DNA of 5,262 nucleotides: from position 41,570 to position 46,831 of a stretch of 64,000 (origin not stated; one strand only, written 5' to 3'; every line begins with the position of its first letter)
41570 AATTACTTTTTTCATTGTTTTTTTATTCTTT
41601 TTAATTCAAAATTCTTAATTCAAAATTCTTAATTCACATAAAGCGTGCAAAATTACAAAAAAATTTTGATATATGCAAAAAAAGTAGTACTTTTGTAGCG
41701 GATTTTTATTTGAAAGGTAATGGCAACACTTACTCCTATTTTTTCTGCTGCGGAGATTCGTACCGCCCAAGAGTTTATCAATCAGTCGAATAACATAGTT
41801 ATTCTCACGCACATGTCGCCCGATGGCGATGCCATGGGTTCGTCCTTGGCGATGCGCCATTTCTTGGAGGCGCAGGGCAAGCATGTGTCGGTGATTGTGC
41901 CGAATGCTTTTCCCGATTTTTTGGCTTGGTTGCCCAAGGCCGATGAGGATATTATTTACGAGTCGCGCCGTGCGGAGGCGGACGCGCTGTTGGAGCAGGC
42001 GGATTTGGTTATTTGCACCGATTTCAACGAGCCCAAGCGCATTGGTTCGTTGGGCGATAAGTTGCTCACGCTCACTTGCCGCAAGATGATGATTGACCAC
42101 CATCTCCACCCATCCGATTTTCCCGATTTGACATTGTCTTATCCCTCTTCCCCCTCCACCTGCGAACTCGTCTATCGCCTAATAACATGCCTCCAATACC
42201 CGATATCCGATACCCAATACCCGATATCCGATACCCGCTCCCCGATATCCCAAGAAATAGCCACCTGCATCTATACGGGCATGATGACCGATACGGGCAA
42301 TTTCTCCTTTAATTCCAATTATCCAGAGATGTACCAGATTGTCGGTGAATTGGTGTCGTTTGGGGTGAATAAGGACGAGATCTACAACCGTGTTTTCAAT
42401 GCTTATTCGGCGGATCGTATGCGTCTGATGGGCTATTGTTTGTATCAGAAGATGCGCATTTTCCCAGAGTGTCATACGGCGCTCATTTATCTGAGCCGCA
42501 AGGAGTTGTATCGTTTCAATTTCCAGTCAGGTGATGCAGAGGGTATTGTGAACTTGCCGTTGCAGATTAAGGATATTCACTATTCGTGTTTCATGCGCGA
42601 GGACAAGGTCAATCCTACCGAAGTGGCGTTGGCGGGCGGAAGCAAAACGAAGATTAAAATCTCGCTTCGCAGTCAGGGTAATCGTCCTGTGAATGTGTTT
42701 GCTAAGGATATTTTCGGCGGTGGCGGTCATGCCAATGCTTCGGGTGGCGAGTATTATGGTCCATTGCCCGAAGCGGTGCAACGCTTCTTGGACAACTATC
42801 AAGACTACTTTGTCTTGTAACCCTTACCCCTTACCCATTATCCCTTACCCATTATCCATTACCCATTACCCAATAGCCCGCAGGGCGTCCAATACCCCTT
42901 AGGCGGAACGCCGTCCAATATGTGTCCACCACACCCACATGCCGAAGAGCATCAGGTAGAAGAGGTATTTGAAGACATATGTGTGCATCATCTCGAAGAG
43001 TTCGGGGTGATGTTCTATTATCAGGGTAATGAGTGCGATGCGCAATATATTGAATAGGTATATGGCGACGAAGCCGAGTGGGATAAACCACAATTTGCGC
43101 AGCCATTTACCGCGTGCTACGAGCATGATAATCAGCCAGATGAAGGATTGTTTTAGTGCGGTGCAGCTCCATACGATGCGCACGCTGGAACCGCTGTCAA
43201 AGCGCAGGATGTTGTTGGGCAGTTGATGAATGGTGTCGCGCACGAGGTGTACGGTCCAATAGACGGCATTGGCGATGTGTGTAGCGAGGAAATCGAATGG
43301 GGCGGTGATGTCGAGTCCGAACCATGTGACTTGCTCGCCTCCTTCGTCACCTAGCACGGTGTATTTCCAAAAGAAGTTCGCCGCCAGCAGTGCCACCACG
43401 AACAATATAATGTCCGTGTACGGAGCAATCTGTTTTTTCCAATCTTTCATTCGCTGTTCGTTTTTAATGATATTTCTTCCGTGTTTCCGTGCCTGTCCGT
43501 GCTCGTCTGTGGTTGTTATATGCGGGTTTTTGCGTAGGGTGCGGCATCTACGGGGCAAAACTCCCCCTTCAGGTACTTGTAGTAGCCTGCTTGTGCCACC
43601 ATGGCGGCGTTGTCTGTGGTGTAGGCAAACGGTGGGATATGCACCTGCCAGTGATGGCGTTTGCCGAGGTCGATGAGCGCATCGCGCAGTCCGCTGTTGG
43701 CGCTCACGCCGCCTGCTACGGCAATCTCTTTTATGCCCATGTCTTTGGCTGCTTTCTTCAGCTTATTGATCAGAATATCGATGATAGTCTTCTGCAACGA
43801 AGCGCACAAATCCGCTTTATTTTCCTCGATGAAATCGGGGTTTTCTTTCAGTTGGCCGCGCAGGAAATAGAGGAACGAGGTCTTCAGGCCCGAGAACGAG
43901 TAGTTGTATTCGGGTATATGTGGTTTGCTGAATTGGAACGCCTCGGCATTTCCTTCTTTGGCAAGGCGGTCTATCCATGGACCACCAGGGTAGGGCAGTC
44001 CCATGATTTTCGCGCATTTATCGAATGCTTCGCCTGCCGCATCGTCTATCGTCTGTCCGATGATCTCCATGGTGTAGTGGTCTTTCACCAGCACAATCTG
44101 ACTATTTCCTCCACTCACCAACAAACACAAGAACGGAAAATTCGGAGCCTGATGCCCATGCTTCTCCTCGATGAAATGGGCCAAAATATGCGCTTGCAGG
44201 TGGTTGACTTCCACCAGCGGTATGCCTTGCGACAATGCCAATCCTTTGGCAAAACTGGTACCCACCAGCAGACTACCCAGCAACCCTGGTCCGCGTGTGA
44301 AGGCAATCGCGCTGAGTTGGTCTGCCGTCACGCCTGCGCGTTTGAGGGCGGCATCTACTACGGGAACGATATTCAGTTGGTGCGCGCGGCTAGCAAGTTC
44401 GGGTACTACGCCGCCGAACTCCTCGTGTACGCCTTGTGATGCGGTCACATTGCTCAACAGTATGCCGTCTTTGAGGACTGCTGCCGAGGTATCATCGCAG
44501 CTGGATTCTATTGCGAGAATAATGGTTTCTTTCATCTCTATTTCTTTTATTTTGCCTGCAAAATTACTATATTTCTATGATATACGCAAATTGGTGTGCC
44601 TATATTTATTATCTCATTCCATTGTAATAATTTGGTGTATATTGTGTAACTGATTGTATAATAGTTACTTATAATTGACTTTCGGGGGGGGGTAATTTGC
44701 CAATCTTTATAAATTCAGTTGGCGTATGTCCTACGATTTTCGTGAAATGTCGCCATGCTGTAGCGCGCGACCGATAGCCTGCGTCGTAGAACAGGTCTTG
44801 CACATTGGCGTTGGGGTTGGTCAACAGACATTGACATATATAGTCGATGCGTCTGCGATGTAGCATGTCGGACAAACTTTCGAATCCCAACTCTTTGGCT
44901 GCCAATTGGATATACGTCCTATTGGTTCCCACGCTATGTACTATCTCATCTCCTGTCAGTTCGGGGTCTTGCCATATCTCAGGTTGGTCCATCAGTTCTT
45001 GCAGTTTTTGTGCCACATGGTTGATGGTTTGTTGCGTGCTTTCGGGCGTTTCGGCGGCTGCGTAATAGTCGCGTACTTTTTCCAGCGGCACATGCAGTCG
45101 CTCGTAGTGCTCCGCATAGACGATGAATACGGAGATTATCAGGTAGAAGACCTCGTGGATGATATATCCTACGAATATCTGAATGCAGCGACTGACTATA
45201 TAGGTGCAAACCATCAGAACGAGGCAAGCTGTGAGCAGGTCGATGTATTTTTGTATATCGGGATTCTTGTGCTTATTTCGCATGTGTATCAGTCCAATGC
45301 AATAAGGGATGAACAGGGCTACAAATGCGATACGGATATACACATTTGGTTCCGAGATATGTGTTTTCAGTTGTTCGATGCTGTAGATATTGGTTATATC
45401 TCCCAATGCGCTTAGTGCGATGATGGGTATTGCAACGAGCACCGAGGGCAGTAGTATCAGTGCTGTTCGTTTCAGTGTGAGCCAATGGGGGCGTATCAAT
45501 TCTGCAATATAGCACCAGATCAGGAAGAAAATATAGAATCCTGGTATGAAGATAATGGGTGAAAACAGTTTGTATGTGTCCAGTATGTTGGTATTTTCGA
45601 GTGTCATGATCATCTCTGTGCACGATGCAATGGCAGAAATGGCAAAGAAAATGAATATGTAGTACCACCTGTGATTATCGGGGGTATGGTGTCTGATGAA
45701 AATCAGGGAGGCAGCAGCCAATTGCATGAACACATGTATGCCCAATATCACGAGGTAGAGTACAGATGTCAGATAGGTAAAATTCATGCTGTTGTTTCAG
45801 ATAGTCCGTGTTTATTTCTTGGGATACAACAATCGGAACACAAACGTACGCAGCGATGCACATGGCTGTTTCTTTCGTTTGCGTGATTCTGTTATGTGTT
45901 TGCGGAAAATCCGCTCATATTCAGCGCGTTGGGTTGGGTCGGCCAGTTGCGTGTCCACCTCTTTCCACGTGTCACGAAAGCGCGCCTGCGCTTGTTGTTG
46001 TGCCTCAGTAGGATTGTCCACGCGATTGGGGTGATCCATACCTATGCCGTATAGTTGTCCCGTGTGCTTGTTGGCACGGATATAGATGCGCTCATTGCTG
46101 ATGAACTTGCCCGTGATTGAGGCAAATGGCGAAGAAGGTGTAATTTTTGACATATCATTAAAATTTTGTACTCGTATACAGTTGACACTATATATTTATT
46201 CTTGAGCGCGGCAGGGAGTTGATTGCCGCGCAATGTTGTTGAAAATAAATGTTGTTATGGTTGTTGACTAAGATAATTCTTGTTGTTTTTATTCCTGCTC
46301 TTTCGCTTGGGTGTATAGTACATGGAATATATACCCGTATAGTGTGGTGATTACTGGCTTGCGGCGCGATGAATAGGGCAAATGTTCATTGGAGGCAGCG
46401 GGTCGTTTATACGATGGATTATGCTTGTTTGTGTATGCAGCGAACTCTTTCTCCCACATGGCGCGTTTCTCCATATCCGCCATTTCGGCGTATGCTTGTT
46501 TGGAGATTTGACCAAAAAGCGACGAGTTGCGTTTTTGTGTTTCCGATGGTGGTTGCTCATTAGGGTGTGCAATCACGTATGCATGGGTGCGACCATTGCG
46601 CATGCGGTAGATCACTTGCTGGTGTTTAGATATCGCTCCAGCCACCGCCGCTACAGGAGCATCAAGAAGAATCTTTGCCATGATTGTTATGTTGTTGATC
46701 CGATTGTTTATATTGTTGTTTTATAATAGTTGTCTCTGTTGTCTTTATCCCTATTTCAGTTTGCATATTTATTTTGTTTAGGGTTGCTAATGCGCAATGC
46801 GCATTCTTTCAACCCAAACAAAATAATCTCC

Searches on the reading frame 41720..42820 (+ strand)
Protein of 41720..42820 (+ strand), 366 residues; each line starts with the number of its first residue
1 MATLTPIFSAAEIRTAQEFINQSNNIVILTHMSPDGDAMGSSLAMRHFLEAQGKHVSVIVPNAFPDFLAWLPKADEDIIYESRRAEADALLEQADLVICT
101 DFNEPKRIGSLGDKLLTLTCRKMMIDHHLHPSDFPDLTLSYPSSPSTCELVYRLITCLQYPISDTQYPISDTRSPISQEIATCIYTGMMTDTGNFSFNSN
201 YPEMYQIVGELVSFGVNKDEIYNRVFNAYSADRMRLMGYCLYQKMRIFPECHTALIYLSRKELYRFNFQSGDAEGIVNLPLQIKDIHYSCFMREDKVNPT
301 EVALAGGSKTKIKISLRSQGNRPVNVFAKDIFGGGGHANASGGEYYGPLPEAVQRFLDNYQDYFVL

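Call 25: search_protein_families(library=ncbifam, proteins=[window:41720-42820:+], max_evalue=1)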
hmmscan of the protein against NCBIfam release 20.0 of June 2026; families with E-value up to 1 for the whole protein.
window:41720-42820:+ (366 aa): 5 families
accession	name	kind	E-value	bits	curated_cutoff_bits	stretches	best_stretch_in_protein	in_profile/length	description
NF053633.1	OlncasPapPhNrnA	equivalog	8.3e-21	74.2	350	1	11-343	4-296/317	bifunctional oligoribonuclease/PAP phosphatase NrnA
NF011110.0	PRK14538.1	equivalog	1.9e-07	29.6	707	1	19-341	363-658/838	putative bifunctional signaling protein/50S ribosomal protein L9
NF003877.0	PRK05427.1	equivalog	0.0012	18.4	283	1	25-195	3-152/308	manganese-dependent inorganic pyrophosphatase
NF053576.1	RecJ_archaeal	equivalog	0.12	11.1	360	1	14-129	2-94/452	RecJ family nuclease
NF041569.1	A-tRNAntase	equivalog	0.17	10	1440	1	180-237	138-195/880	A-adding tRNA nucleotidyltransferase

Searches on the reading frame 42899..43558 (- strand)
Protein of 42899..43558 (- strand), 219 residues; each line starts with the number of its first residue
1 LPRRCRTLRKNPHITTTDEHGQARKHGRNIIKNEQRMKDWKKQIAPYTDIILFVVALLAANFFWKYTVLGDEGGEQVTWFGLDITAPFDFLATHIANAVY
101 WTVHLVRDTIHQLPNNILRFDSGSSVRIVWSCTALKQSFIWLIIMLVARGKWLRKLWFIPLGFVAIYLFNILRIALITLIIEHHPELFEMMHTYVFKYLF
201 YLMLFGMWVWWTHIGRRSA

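Call 12: search_protein_families(library=pfam, proteins=[window:42899-43558:-], max_evalue=0.001)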
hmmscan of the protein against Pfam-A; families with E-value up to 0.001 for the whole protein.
window:42899-43558:- (219 aa): 1 family
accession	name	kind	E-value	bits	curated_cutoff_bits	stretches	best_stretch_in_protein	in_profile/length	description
PF09721.15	Exosortase_EpsH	-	6.3e-05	22.9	25.7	1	86-210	125-250/254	Transmembrane exosortase (Exosortase_EpsH)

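Call 25: search_protein_families(library=ncbifam, proteins=[window:42899-43558:-], max_evalue=1)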
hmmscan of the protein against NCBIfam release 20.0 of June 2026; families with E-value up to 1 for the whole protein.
window:42899-43558:- (219 aa): 13 families
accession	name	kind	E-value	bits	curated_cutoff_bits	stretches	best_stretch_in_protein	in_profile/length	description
NF046081.1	exosort_XrtX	exception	1.4e-22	80.4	170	1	90-213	35-160/168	exosortase X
TIGR04178.1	exo_archaeo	signature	5.5e-17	61.8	23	1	126-211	1-94/97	exosortase/archaeosortase family protein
TIGR04128.1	exoso_Fjoh_1448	exception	2.3e-11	44.2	90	1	113-212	70-169/174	exosortase family protein XrtF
TIGR04177.1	exosort_XrtH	exception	9.6e-10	38.7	86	1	79-215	22-155/158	exosortase H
TIGR04300.1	exosort_XrtM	exception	6.2e-08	33.2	125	1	123-213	52-142/150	exosortase family protein XrtM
TIGR04124.1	archaeo_artE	exception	2e-07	31.2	95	1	90-205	29-140/153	archaeosortase family protein ArtE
NF033505.2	paceosortase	exception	4.6e-07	30.1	80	1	97-210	32-143/167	pacearchaeosortase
TIGR04125.1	exosort_PGF_TRM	exception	2.7e-05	23.7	75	1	93-189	107-205/271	archaeosortase A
TIGR04144.1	archaeo_VPXXXP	exception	3.2e-05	23.9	150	1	90-210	28-149/156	archaeosortase B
TIGR03110.1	exosort_Gpos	exception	0.00016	21.6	102.75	1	96-204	55-168/187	exosortase family protein XrtG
NF045528.1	heimosortase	equivalog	0.00017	21.7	130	1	111-198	72-158/199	heimdallarchaeosortase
NF046083.1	exosort_XrtY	exception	0.0002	21.3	160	1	120-211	77-167/168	exosortase Y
TIGR03762.1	archaeo_artC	exception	0.029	14.2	100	1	89-207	138-267/274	archaeosortase C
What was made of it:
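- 42899..43426 (-): Exosortase/archaeosortase-family gene. The probable start is MKDWKK; the full ORF extends to 43558. It is a candidate processing enzyme for the small-protein tails. The link to the small proteins is inferred, not shown. The nearest named family is XrtX at 80 bits, below its cut-off of 170 (call 25).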

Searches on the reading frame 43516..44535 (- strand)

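Call 12: search_protein_families(library=pfam, proteins=[window:43516-44535:-], max_evalue=0.001)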
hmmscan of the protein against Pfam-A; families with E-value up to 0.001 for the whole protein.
window:43516-44535:- (339 aa): 3 families
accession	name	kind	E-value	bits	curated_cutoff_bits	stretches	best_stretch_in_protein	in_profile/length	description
PF00814.31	TsaD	-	5.1e-94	315.3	24.8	1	26-314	2-263/264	tRNA N6-adenosine threonylcarbamoyltransferase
PF22521.2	HypF_C_2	-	8.3e-06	26.2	27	1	237-301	163-227/241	Carbamoyltransferase, Kae1-like Domain, second subdomain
PF02543.21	Carbam_trans_N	-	9.4e-05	22.4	24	1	238-305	271-336/346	Carbamoyltransferase N-terminus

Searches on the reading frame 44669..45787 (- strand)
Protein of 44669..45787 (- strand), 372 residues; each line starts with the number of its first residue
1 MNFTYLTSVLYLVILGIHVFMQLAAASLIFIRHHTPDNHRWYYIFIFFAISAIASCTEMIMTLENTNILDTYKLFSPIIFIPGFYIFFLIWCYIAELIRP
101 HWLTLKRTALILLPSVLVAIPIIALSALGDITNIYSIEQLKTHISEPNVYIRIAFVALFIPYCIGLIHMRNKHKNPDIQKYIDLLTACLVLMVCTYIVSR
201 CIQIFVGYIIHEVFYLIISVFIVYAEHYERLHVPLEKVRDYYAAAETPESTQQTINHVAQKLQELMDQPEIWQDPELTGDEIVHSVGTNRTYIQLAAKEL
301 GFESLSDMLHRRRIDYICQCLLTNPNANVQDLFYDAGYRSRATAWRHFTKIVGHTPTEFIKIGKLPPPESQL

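Call 12: search_protein_families(library=pfam, proteins=[window:44669-45787:-], max_evalue=0.001)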
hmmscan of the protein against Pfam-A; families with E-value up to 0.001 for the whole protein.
window:44669-45787:- (372 aa): 1 family
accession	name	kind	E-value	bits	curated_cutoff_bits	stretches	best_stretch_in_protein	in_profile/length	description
PF12833.13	HTH_18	-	2.6e-08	34.5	33.6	1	286-361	5-79/80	Helix-turn-helix domain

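Call 25: search_protein_families(library=ncbifam, proteins=[window:44669-45787:-], max_evalue=1)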
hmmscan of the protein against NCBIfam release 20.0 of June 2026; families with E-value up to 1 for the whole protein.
window:44669-45787:- (372 aa): 9 families
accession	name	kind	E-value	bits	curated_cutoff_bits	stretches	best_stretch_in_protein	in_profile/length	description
NF007584.0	PRK10219.1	equivalog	0.00037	20.8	174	1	263-359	8-103/107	superoxide response transcriptional regulator SoxS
NF007633.0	PRK10296.1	equivalog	0.0013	18.3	264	1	251-361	166-273/280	transcriptional regulator ChbR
NF007693.0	PRK10371.1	equivalog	0.0022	17.2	253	1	273-362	211-299/309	transcriptional regulator MelR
NF012144.2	ramA_TF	equivalog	0.0052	17.2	180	1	276-361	21-105/108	RamA family antibiotic efflux transcriptional regulator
NF033858.1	ABC2_perm_RbbA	equivalog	0.012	13.5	1050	1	109-235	723-846/909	ribosome-associated ATPase/putative transporter RbbA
NF006902.0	PRK09393.1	equivalog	0.017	14.3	425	1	259-359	219-318/327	transcriptional regulator FtrA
NF047874.1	MASE3_PAS_HK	subfamily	0.025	13.3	560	1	13-327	18-324/655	MASE3 domain-containing sensor histidine kinase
TIGR00841.1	bass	subfamily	0.052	12.8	326.3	1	131-222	145-232/321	bile acid:sodium symporter family transporter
NF038253.1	GBS_IgA_bnd_BAC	equivalog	0.29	8.8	1700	1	240-278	564-602/1127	IgA Fc-binding protein BAC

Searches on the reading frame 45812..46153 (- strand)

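Call 12: search_protein_families(library=pfam, proteins=[window:45812-46153:-], max_evalue=0.001)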
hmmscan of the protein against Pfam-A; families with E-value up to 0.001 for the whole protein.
window:45812-46153:- (113 aa): 0 families

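Call 25: search_protein_families(library=ncbifam, proteins=[window:45812-46153:-], max_evalue=1)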
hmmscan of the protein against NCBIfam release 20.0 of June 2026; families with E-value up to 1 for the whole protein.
window:45812-46153:- (113 aa): 1 family
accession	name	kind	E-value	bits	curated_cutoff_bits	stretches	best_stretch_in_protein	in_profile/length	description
NF052316.1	T9SS_PorG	equivalog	0.05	13.4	130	1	3-69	24-84/209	type IX secretion system protein PorG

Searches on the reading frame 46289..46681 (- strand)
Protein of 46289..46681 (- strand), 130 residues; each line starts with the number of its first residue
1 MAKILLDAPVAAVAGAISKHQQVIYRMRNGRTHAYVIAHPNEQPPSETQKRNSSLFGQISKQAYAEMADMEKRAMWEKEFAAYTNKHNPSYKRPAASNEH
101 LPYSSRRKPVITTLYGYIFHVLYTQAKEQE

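Call 12: search_protein_families(library=pfam, proteins=[window:46289-46681:-], max_evalue=0.001)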
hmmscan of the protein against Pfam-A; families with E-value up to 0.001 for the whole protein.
window:46289-46681:- (130 aa): 0 families

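Call 25: search_protein_families(library=ncbifam, proteins=[window:46289-46681:-], max_evalue=1)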
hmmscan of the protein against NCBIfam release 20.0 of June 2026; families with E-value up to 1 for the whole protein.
window:46289-46681:- (130 aa): 1 family
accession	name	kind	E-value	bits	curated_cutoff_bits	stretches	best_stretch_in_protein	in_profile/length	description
TIGR02736.1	cbb3_Q_epsi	equivalog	0.15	11.7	61.55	1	113-127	14-28/56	cytochrome c oxidase, cbb3-type, CcoQ subunit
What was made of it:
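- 45812..46681 (-): Two small basic proteins of unknown function (113 aa and 130 aa) upstream of the AraC gene on the same strand. No family match (calls 12, 25).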
